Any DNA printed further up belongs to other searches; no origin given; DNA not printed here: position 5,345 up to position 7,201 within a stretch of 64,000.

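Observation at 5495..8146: Serine integrase abutting ychF: putative att junction and a remodelled ychF C-terminus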

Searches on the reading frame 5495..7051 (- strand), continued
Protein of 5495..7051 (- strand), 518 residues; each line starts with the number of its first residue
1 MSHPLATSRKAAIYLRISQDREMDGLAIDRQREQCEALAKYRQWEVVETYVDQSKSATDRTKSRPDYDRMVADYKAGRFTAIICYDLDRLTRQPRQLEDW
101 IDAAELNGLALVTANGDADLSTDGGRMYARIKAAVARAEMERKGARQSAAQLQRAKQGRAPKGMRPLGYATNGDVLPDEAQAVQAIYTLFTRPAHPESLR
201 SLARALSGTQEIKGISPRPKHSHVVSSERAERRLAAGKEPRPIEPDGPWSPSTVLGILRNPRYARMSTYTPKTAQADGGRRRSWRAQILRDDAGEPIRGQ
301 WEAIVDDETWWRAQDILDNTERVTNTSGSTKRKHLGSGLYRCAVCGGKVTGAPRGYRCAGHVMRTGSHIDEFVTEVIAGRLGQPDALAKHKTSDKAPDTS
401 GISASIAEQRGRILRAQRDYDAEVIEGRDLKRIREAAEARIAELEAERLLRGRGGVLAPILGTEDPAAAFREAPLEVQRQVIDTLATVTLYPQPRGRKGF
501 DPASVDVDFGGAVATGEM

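Call 77: predict_structure(alignment_id=A3)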
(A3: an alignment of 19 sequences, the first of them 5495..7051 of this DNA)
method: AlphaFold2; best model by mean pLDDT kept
length: 518 residues; sequences in the alignment: 19
mean_pLDDT: 79.9   pTM: 0.50
mean pLDDT of the five models: 79.9, 79.7, 77.1, 76.9, 75.7
residues with pLDDT >= 90: 137; 70-90: 276; 50-70: 74; < 50: 31
segments of 3 or more residues with pLDDT < 50: 1-5, 323-329, 390-397, 511-518
pLDDT, mean of each block of 10 residues (from residue 1): 56 80 67 92 93 65 80 92 86 81 89 88 87 84 84 87 84 89 95 84 92 92 89 88 89 90 90 59 77 90 93 84 46 74 84 76 75 88 63 47 81 89 86 89 69 58 79 81 83 69 82 31
secondary structure, 60 per line:
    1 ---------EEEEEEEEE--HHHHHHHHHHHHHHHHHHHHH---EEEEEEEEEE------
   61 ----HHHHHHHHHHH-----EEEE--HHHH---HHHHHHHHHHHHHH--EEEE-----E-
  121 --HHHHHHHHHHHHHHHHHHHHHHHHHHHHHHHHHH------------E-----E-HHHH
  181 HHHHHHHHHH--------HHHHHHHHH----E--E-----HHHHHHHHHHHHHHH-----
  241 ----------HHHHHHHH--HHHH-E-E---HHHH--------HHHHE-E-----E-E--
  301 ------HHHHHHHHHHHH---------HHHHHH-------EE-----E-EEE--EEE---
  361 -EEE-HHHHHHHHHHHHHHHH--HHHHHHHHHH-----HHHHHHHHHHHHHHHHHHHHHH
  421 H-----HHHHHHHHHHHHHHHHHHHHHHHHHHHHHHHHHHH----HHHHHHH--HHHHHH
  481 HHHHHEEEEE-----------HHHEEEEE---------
elements in order: E10-18 H21-41 E45-54 H65-75 E81-84 H87-90 H94-107 E110-113 H123-156 H177-190 H199-207 H221-235 H251-258 H261-264 H272-275 H284-287 H307-318 H328-333 E350-352 E355-357 E362-364 H366-381 H384-393 H399-421 H427-461 H466-472 H475-485 E486-490 E505-509

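Call 79: fold_search(model_id=the predicted structure, library=pdb)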
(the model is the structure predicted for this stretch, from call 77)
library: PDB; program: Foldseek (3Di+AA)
matches with E <= 10: 953; with E <= 0.001: 31
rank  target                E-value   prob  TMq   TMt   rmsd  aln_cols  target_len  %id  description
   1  9iu2_A                1.6e-20  1.00  0.43  0.46  21.1       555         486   20  Cryo-EM structure of the large serine recombinase Bxb1 in complex with attP and attB (GT/TT CDN) in the pre-strand exc (released 2026-03-04)
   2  9dxh_A                1.3e-18  1.00  0.40  0.39  20.6       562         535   16  attPmm and attBmm bound serine integrase complex in the pre-rotation state (released 2026-01-21)
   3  9y66_A                8.0e-18  1.00  0.29  0.28  21.1       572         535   14  attLsym bound serine integrase complex in the dimeric state (released 2026-02-04)
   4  9dxf_A                1.3e-17  1.00  0.40  0.39  28.1       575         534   16  attLmm bound serine integrase and RDF complex in the post-rotation state (released 2026-01-21)
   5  9dxd_A                4.9e-17  1.00  0.37  0.36  28.0       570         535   15  attLmm bound serine integrase and RDF complex in the pre-rotation state (released 2026-01-21)
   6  9y66_C                9.9e-17  1.00  0.30  0.29  34.0       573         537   16  attLsym bound serine integrase complex in the dimeric state (released 2026-02-04)
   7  9rah_B                7.1e-15  1.00  0.23  0.21  23.4       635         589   16  Autoinhibited PhiC31 integrase-attL complex (released 2026-02-11)
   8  9tep_A                1.9e-14  1.00  0.23  0.20  32.7       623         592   18  PhiC31 integraseS12A-attB-RDF complex (released 2026-02-11)
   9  9rah_A                6.9e-14  1.00  0.26  0.23  32.5       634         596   18  Autoinhibited PhiC31 integrase-attL complex (released 2026-02-11)
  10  4bqq_B                7.5e-09  1.00  0.29  0.41  10.7       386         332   17  Protein crystal structure of the N-terminal and recombinase domains of the Streptomyces temperate phage serine recombi (released 2013-06-12)
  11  4bqq_A                9.5e-09  1.00  0.20  0.29  21.7       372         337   17  Protein crystal structure of the N-terminal and recombinase domains of the Streptomyces temperate phage serine recombi (released 2013-06-12)
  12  4kis_A                5.8e-08  1.00  0.20  0.30  16.0       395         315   14  Crystal Structure of a LSR-DNA Complex (released 2013-07-10)
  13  9rad_A                6.9e-08  1.00  0.25  0.28  22.4       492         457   17  PhiC31 integrase-attL complex: B-bound subregion (released 2026-02-11)
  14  4kis_C                8.8e-08  1.00  0.19  0.29  15.9       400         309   14  Crystal Structure of a LSR-DNA Complex (released 2013-07-10)
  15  9ifc_A                1.1e-07  1.00  0.23  0.26  18.0       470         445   18  PhiC31 integrative synapse: CC dimer subregion (released 2026-02-11)
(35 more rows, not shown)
